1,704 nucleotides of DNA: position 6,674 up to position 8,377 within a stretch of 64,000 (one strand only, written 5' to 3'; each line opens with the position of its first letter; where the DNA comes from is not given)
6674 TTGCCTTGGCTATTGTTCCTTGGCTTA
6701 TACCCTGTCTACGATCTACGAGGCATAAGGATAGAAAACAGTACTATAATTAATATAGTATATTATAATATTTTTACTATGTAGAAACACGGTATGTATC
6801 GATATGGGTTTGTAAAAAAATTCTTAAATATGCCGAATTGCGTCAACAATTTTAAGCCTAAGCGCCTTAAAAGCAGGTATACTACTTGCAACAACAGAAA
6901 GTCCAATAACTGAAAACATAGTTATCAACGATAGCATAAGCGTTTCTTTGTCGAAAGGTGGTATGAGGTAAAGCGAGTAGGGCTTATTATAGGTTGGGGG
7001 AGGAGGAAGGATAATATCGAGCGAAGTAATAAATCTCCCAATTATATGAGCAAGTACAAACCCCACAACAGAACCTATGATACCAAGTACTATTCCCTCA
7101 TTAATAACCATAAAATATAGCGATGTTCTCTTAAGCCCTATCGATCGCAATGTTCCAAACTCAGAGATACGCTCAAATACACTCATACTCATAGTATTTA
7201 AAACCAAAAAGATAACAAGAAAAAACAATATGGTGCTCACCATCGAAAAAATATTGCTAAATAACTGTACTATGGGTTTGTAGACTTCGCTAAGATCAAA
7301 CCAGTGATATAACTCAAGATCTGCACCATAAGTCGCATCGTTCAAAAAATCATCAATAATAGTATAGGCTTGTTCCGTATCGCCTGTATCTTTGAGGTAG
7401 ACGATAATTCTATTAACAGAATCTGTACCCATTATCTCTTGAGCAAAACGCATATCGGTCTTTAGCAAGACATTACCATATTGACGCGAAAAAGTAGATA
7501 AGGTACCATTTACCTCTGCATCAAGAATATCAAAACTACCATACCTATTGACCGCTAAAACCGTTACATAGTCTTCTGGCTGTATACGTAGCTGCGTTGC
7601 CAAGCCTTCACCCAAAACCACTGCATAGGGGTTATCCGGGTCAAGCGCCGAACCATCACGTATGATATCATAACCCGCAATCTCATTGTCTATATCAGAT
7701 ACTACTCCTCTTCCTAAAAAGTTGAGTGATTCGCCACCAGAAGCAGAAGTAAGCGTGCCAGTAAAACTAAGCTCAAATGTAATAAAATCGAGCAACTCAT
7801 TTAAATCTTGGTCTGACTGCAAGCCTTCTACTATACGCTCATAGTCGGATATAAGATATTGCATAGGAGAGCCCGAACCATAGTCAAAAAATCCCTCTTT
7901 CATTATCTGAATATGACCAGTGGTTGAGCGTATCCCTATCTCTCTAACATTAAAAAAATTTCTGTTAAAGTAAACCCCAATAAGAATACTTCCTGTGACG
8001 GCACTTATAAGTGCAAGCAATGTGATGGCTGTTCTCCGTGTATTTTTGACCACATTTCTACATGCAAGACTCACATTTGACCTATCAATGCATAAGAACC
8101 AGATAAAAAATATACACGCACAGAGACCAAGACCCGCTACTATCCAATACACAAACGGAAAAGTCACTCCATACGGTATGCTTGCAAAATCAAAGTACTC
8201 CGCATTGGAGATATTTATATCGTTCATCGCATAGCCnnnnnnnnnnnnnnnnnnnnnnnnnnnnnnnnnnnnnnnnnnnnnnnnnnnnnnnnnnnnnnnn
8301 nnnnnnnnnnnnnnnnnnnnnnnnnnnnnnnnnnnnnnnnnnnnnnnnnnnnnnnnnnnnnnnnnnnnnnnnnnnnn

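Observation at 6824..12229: MacB/LolCDE-type ABC transporter interleaved with two unassigned helical exported proteins, next to a one-POTRA Omp85-like barrel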

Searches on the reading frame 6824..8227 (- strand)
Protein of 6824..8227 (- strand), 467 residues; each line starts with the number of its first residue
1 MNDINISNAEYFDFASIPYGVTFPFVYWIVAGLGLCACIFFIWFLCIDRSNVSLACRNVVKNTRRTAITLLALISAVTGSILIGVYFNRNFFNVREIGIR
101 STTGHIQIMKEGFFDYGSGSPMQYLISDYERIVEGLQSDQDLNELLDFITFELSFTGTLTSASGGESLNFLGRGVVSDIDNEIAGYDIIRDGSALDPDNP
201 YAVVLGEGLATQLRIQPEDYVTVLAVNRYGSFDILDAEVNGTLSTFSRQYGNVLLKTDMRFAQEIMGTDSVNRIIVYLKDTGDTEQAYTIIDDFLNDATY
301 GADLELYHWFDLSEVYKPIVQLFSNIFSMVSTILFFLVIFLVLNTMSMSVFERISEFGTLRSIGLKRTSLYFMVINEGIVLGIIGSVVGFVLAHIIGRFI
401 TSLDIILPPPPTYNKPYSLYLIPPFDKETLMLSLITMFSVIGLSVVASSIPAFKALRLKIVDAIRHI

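Call 3: search_protein_families(library=pfam, proteins=[window:6824-8227:-], max_evalue=0.1)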
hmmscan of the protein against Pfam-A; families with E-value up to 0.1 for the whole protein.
window:6824-8227:- (467 aa): 2 families
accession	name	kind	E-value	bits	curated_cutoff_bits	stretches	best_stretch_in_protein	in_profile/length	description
PF02687.27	FtsX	-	8.8e-16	58.5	25.5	1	329-458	2-118/120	FtsX-like permease C-terminal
PF12704.14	MacB_PCD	-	1.8e-07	32.1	27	1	66-289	1-202/207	MacB-like periplasmic core domain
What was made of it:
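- Checked: 6824-8227: 467 aa. Pfam FtsX 8.8e-16 and MacB_PCD 1.8e-07 (call 3).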

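Call 4: search_protein_families(library=ncbifam, proteins=[window:6824-8227:-], max_evalue=0.1)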
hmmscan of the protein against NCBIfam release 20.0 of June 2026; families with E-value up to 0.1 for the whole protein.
window:6824-8227:- (467 aa): 10 families
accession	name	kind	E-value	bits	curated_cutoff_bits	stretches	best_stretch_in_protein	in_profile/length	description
TIGR02212.1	lolCE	equivalog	6.2e-17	61.6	362.45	1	174-465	114-409/411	lipoprotein-releasing ABC transporter permease subunit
TIGR02213.1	lolE_release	exception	2.2e-10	40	540.35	1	173-459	113-403/411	lipoprotein-releasing ABC transporter permease subunit LolE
NF008357.0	PRK11146.1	exception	2.7e-09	36.4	439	1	202-458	147-405/414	lipoprotein-releasing ABC transporter permease subunit LolE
TIGR03434.1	ADOP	subfamily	6.7e-08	31.1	622.3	1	335-466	689-802/803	ADOP family duplicated permease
NF038347.1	FtsX_Gpos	exception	1.9e-07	30.7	225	1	319-400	163-244/296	permease-like cell division protein FtsX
NF007826.0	PRK10535.1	equivalog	1.8e-06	26.5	966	1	261-409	459-604/648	macrolide ABC transporter ATP-binding protein/permease MacB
NF008076.0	PRK10814.1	exception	4.3e-06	26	473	1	181-408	123-345/399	lipoprotein-releasing ABC transporter permease subunit LolC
TIGR01185.1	devC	equivalog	0.0001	21.4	290.35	1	312-396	246-330/380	ABC transporter permease DevC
TIGR00439.2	FtsX_Gneg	equivalog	0.00012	21.4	255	1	317-401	160-244/292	permease-like cell division protein FtsX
NF038346.1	FtsX_actino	exception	0.0014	18.1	250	1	319-401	172-257/308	permease-like cell division protein FtsX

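Call 12: find_related_loci(query=window:6824-8227:-, collection=genome_contigs, flank=8000)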
Query window:6824-8227:- (467 aa) in genome_contigs; peptide patterns used: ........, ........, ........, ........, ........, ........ (x = any residue, [..] = any of these).
100 stretches matched a pattern, but none encodes a relative of the query by tblastn (E <= 1e-3).
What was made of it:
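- Tried and rejected: A genome_contigs scan with the permease alone found nothing (call 12).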

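Call 17: search_solved_structures(query=window:6824-8227:-, max_evalue=0.01, show_alignments=2)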
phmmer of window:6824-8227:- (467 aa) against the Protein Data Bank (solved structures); distinct sequences matched with E-value up to 0.01: 11.
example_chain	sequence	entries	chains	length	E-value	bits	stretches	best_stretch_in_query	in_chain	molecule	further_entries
9o9x_C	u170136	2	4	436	2.5e-06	30.1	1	330-465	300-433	ABC transporter permease YtrF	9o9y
5xu1_M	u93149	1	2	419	5.9e-06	28.9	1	200-394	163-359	ABC transporter permeae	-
7arh_E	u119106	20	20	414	2.4e-05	26.9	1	201-454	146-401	Lipoprotein-releasing system transmembrane protein LolE | Lipoprotein transporter subunit LolE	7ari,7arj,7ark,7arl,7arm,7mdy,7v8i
7mdx_B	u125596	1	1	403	2.7e-05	26.7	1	201-404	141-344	Lipoprotein-releasing system transmembrane protein LolE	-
7arh_C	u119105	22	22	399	5.1e-05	25.8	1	195-404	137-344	Lipoprotein-releasing ABC transporter permease subunit LolC | Lipo-releasing system transmembrane protein lolC | Lipoprotein-releasing system transmembrane prot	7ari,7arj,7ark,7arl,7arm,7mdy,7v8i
7mdx_A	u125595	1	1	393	6.1e-05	25.5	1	195-403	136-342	Lipoprotein-releasing system transmembrane protein LolC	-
5gko_A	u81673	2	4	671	6.2e-05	25.5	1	264-401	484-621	Macrolide export ATP-binding/permease protein MacB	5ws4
9w37_A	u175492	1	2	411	0.00023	23.7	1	320-466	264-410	LolF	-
9w35_A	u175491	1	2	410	0.00033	23.1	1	320-466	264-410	LolF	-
5nik_J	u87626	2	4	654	0.00038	22.9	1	262-408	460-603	Macrolide export ATP-binding/permease protein MacB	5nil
9w2w_A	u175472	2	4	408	0.0017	20.8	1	320-462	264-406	LolF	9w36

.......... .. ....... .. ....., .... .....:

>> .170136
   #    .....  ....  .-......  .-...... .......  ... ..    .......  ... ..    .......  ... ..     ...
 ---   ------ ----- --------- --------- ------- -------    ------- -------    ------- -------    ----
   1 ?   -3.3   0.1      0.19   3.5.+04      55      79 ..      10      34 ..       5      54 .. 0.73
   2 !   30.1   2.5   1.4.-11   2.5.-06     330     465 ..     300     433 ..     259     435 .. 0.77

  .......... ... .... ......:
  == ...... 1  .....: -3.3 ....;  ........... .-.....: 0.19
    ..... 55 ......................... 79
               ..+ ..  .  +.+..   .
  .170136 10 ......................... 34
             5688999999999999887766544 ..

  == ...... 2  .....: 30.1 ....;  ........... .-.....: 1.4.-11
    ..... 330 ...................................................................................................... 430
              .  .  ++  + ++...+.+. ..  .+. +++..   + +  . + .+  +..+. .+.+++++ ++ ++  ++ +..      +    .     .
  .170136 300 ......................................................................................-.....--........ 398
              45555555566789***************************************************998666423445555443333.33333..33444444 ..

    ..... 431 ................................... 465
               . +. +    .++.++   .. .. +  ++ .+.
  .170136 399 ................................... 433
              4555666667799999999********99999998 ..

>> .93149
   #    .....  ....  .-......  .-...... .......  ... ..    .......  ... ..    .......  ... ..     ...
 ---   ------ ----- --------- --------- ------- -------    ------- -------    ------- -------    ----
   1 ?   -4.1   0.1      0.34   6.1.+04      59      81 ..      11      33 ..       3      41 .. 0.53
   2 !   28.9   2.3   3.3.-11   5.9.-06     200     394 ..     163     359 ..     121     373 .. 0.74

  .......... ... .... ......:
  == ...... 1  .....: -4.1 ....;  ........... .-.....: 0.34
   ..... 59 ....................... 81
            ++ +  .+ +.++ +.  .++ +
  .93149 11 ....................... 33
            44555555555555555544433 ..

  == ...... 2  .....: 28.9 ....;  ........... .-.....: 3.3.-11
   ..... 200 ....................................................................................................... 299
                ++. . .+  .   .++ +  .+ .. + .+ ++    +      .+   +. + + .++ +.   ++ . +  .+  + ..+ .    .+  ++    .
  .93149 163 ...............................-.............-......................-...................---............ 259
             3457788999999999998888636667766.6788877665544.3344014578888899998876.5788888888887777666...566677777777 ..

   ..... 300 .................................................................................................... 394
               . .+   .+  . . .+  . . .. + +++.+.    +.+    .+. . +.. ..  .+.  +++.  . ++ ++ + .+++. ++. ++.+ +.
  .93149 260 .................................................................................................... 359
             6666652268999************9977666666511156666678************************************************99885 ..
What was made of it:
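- LolF and LolE appear among the PDB hits (call 17).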

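Call 37: search_dna_similar(query=window:6824-8227:-, collection=plasmids, mode=protein, max_evalue=0.00001, max_rows=40)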
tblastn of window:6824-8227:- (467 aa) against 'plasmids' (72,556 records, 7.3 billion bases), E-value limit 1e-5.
Records with a match: 53; places in all: 54; records where one place covers at least 80% of the query: 46.
Best place of each record, by identity: <60% 53.
By first word of the organism name: Borreliella 12; Aliiroseovarius 8; Burkholderia 7; Vibrio 6; Escherichia 4; Borrelia 4; Ralstonia 4; Plesiomonas 2; Haematospirillum 1; Klebsiella 1; and 4 more.
By predicted mobility (MOB-suite, as given by PLSDB): non-mobilizable 45; mobilizable 4; conjugative 4.
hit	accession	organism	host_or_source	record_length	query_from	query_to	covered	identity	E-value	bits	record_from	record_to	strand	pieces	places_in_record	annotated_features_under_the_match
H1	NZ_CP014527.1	Haematospirillum jordaniae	Homo sapiens,Blood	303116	62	466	87%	32.0%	9e-44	172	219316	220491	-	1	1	hypothetical protein (x2) | FtsX-like permease family protein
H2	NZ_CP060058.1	Escherichia coli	Homo sapiens,isolate,feces from healthy ...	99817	54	467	89%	30.5%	4e-41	164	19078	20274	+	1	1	FtsX-like permease family protein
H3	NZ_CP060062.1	Escherichia coli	Homo sapiens,isolate,feces from healthy ...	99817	54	467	89%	30.5%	4e-41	164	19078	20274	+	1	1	FtsX-like permease family protein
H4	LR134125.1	Klebsiella aerogenes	not available: to be reported later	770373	39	465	91%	29.3%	7e-35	145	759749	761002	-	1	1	lolE_3: Lipoprotein-releasing system transmembrane protein lolE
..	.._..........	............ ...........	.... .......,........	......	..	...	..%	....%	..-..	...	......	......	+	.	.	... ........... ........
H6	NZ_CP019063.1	Rahnella sikkimica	bacteria,soil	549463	29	467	94%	27.7%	2e-38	156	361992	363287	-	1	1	ABC transporter permease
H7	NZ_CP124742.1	Escherichia coli O157:H7 str. EDL933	Homo sapiens,feces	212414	35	465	92%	28.0%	6e-34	143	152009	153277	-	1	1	ABC transporter permease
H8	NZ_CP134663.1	Escherichia coli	Larus michahellis,bacteria,cloaca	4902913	35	465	92%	28.0%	6e-34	143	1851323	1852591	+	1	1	none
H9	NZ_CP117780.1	Burkholderia sp. FERM BP-3421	soil sample,soil sample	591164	54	464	88%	28.8%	1e-30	133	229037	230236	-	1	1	FtsX-like permease family protein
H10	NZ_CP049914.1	Vibrio sp. HDW18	Anodonta arcaeformis,single bacterial ...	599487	54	467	89%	26.4%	3e-24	114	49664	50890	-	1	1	ABC transporter permease | outer membrane lipoprotein-sorting protein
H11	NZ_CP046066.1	Vibrio sp. THAF191d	pure culture,Surface of a polyethylene ...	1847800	50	467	90%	26.1%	9e-24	112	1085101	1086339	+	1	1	none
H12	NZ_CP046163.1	Vibrio sp. THAF191c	pure culture,Surface of a polyethylene ...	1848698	50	467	90%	26.1%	9e-24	112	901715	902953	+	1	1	none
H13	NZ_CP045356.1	Vibrio sp. THAF64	pure culture,Surface of a sandy ...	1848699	50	467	90%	26.1%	9e-24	112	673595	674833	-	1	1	none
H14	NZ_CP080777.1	Aliiroseovarius crassostreae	-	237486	53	466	89%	26.2%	1e-25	118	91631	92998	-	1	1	FtsX-like permease family protein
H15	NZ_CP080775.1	Aliiroseovarius crassostreae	-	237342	53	466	89%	26.0%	4e-26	119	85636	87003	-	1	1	FtsX-like permease family protein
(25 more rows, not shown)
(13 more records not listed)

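Call 38: get_annotated_region(hit=H1, flank=8000)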
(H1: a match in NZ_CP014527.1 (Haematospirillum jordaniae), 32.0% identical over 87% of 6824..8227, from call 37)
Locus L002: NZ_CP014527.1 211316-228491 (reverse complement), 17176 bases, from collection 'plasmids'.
description: Haematospirillum jordaniae strain H5569 plasmid unnamed 2, complete sequence
organism: Haematospirillum jordaniae (NCBI taxid 1549855)
taxonomy: Bacteria; Pseudomonadota; Alphaproteobacteria; Rhodospirillales; Novispirillaceae; Haematospirillum; Haematospirillum jordaniae
host: -; source: Homo sapiens,Blood; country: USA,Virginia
typing (MOB-suite, as given by PLSDB): non-mobilizable; replicon rep_cluster_886
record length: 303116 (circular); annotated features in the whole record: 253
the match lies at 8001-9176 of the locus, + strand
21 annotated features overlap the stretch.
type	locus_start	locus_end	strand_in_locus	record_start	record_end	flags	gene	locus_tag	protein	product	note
CDS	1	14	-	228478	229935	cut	-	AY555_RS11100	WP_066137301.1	phage tail protein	-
CDS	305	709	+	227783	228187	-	-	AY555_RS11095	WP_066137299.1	MbcA/ParS/Xre antitoxin family protein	-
CDS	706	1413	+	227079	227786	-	-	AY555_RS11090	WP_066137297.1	RES family NAD+ phosphorylase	-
CDS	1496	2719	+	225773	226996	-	-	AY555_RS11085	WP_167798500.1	multidrug effflux MFS transporter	GO:0055085 - transmembrane transport [Evidence IEA]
CDS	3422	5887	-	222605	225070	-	-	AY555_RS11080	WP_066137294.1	M10 family metallopeptidase C-terminal domain-containing protein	-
CDS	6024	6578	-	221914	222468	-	-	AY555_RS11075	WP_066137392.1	recombinase family protein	GO:0006310 - DNA recombination [Evidence IEA]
CDS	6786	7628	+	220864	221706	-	-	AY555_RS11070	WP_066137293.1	hypothetical protein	-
CDS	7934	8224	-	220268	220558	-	-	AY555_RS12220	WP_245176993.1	hypothetical protein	-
CDS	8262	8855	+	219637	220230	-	-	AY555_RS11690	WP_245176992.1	hypothetical protein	-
CDS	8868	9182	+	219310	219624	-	-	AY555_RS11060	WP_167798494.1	FtsX-like permease family protein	-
CDS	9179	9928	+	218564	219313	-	-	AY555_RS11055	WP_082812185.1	outer membrane lipoprotein-sorting protein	GO:0042953 - lipoprotein transport [Evidence IEA]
CDS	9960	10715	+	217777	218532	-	-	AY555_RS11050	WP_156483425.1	hypothetical protein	-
CDS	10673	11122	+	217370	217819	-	-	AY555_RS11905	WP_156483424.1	hypothetical protein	-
CDS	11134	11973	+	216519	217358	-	-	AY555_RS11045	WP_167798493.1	crotonase/enoyl-CoA hydratase family protein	-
CDS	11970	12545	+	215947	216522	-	-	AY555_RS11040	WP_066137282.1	hypothetical protein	-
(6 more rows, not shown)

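Call 39: get_annotated_region(hit=H2, flank=8000)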
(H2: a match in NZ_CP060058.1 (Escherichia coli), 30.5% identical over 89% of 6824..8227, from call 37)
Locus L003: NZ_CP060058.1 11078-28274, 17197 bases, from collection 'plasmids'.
description: Escherichia coli strain G8 plasmid unnamed1, complete sequence
organism: Escherichia coli (NCBI taxid 562)
taxonomy: Bacteria; Pseudomonadota; Gammaproteobacteria; Enterobacterales; Enterobacteriaceae; Escherichia; Escherichia coli
host: -; source: Homo sapiens,isolate,feces from healthy individual; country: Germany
typing (MOB-suite, as given by PLSDB): mobilizable; replicon IncK2/Z; relaxase MOBP,MOBP
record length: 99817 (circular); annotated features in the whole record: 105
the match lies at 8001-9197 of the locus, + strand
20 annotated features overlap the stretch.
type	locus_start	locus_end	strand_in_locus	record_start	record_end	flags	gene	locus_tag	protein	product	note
CDS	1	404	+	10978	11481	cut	-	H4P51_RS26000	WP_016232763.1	DUF6622 family protein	-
CDS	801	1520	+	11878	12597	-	-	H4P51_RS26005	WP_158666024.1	SDR family oxidoreductase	-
CDS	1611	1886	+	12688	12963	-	-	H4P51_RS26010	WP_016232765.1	acyl carrier protein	GO:0006633 - fatty acid biosynthetic process [Evidence IEA]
CDS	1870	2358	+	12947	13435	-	-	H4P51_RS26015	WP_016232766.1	hypothetical protein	-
CDS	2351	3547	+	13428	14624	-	-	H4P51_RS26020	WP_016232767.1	beta-ketoacyl synthase N-terminal-like domain-containing protein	-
CDS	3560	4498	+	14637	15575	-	-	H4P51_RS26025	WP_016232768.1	hypothetical protein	-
CDS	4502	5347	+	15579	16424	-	-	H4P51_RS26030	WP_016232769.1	PfkB family carbohydrate kinase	-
CDS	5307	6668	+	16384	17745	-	-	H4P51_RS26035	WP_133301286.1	hypothetical protein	-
CDS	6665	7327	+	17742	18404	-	-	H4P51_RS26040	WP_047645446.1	hypothetical protein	-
CDS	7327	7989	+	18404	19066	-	-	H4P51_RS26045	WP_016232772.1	ABC transporter ATP-binding protein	-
CDS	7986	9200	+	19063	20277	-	-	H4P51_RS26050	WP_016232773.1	FtsX-like permease family protein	-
CDS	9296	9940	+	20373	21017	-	-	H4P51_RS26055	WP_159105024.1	outer membrane lipoprotein-sorting protein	GO:0042953 - lipoprotein transport [Evidence IEA]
CDS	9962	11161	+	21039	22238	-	-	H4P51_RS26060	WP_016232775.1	hypothetical protein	-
CDS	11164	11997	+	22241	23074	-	-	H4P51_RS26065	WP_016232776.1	crotonase/enoyl-CoA hydratase family protein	-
CDS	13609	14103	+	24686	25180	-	-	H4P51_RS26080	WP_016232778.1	GNAT family N-acetyltransferase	-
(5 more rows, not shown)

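Call 40: get_annotated_region(hit=H10, flank=8000)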
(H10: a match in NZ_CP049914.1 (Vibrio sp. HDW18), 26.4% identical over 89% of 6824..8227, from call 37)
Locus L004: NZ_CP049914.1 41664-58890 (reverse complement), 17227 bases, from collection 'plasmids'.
description: Vibrio sp. HDW18 plasmid p_unnamed1, complete sequence
organism: Vibrio sp. HDW18 (NCBI taxid 2714948)
taxonomy: Bacteria; Pseudomonadota; Gammaproteobacteria; Vibrionales; Vibrionaceae; Vibrio; Vibrio sp. HDW18
host: -; source: Anodonta arcaeformis,single bacterial strain; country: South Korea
typing (MOB-suite, as given by PLSDB): non-mobilizable
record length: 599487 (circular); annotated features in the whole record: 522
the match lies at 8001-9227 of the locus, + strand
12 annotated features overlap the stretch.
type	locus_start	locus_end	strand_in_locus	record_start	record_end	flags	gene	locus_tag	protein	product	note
CDS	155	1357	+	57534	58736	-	-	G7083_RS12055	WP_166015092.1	acetate/propionate family kinase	-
CDS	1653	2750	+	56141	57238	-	-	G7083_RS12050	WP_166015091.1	alkene reductase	-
CDS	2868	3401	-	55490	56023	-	-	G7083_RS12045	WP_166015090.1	cytochrome b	GO:0022904 - respiratory electron transport chain [Evidence IEA]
CDS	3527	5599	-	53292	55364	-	-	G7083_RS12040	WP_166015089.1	alpha-amylase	GO:0030980 - alpha-glucan catabolic process [Evidence IEA]; GO:0009313 - oligosaccharide catabolic process [Evidence ...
CDS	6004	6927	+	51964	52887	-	-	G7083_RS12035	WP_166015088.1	aldo/keto reductase family oxidoreductase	-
CDS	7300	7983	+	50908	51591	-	-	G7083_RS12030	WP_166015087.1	ABC transporter ATP-binding protein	-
CDS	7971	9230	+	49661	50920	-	-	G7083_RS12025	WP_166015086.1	ABC transporter permease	-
CDS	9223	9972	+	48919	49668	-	-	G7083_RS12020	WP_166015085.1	outer membrane lipoprotein-sorting protein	GO:0042953 - lipoprotein transport [Evidence IEA]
CDS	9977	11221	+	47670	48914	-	-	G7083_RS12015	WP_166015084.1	hypothetical protein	-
CDS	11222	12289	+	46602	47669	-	-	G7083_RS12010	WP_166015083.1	sensor histidine kinase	GO:0007165 - signal transduction [Evidence IEA]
CDS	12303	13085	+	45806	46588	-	-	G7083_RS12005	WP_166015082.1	LytTR family DNA-binding domain-containing protein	-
CDS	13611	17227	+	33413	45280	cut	-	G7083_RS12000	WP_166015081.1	retention module-containing protein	-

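Call 42: find_related_loci(query=A1, collection=genome_contigs, flank=10000)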
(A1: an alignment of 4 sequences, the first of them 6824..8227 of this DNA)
Query A1 (467 aa) in genome_contigs; peptide patterns used: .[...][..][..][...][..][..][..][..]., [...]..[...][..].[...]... (x = any residue, [..] = any of these).
599 stretches matched a pattern (row limit reached: there are more); 547 encode a relative of the query (tblastn E <= 1e-3); the best 80 are kept; 80 distinct loci.
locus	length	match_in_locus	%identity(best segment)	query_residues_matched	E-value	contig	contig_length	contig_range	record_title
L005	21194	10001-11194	33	52-467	9e-66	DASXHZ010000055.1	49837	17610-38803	MAG TPA_asm: Thermoanaerobaculia bacterium isolate SMAG_U5208 k141_2931929, whole genome shotgun sequence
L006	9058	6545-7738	33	52-467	1e-64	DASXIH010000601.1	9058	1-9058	MAG TPA_asm: Thermoanaerobaculia bacterium isolate SMAG_U5216 k141_493129, whole genome shotgun sequence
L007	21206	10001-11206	34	52-467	2e-63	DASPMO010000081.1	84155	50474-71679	MAG TPA_asm: Thermoanaerobaculia bacterium isolate SMAG_U12094 k141_44918, whole genome shotgun sequence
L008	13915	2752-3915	32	66-467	3e-63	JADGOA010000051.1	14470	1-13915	MAG: Thermoanaerobaculia bacterium isolate Chersky.15_12 contig-100_2316, whole genome shotgun sequence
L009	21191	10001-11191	31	53-467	7e-63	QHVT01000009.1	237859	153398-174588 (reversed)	MAG: Acidobacteria bacterium isolate gp7 AA8 14_0903_02_30cm_scaffold_11_curated, whole genome shotgun sequence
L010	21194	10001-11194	31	52-467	2e-62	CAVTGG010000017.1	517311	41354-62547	MAG: uncultured Acidobacteriota bacterium isolate MFD09212.bin.1.4 genome assembly, contig: contig_96523, whole genome s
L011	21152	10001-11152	31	66-467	1e-61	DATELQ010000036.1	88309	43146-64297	MAG TPA_asm: Thermoanaerobaculia bacterium isolate SMAG_U8920 k141_1496224, whole genome shotgun sequence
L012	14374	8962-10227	31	35-467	2e-61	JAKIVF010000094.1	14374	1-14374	MAG: Methylococcaceae bacterium isolate D100SM.bin.9 NODE_1624_length_14374_cov_4.240752, whole genome shotgun sequence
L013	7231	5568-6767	33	54-467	2e-60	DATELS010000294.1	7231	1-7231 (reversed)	MAG TPA_asm: Thermoanaerobaculia bacterium isolate SMAG_U8922 k141_868246, whole genome shotgun sequence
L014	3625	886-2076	32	52-467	1e-59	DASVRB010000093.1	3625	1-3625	MAG TPA_asm: Thermoanaerobaculia bacterium isolate SMAG_U3224 k141_490769, whole genome shotgun sequence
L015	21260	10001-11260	31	34-467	1e-59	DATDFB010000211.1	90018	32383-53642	MAG TPA_asm: Thermoanaerobaculia bacterium isolate SMAG_U215 k141_1458193, whole genome shotgun sequence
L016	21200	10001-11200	31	52-466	8e-59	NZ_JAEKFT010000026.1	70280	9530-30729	Denitromonas iodatirespirans strain IR-12 KPDAEFOI_26, whole genome shotgun sequence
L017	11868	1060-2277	29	50-467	9e-59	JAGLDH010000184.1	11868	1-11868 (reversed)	MAG: Methylococcales bacterium isolate SW_4_3 ROV167.bin.3.fa_184, whole genome shotgun sequence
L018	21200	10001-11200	33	54-467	3e-58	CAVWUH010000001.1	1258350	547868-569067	MAG: uncultured Acidobacteriota bacterium isolate MFD07386.bin.2.1 genome assembly, contig: contig_10974, whole genome s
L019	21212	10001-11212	34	52-467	1e-57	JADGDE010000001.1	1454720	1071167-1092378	MAG: Thiotrichales bacterium isolate BB2 NODE_1_length_1454720_cov_64.093173, whole genome shotgun sequence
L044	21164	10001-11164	30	66-467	3e-49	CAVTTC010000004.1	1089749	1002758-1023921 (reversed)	MAG: uncultured Acidobacteriota bacterium isolate MFD00822.bin.2.80 genome assembly, contig: contig_33101, whole genome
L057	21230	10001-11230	29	43-466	3e-43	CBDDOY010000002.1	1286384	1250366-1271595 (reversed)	MAG: Spirochaetaceae bacterium isolate ce77e197-c168-4bc4-8750-8ce2b630077d genome assembly, contig: contig_2, whole gen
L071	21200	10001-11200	28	54-464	7e-39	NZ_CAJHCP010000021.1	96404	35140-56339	Paraburkholderia metrosideri strain LMG 28140 isolate LMG 28140, whole genome shotgun sequence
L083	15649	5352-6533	25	58-466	3e-37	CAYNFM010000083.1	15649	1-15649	MAG TPA_asm: uncultured Treponemataceae bacterium isolate binchicken_co3_299 genome assembly, contig: NODE_12170_length_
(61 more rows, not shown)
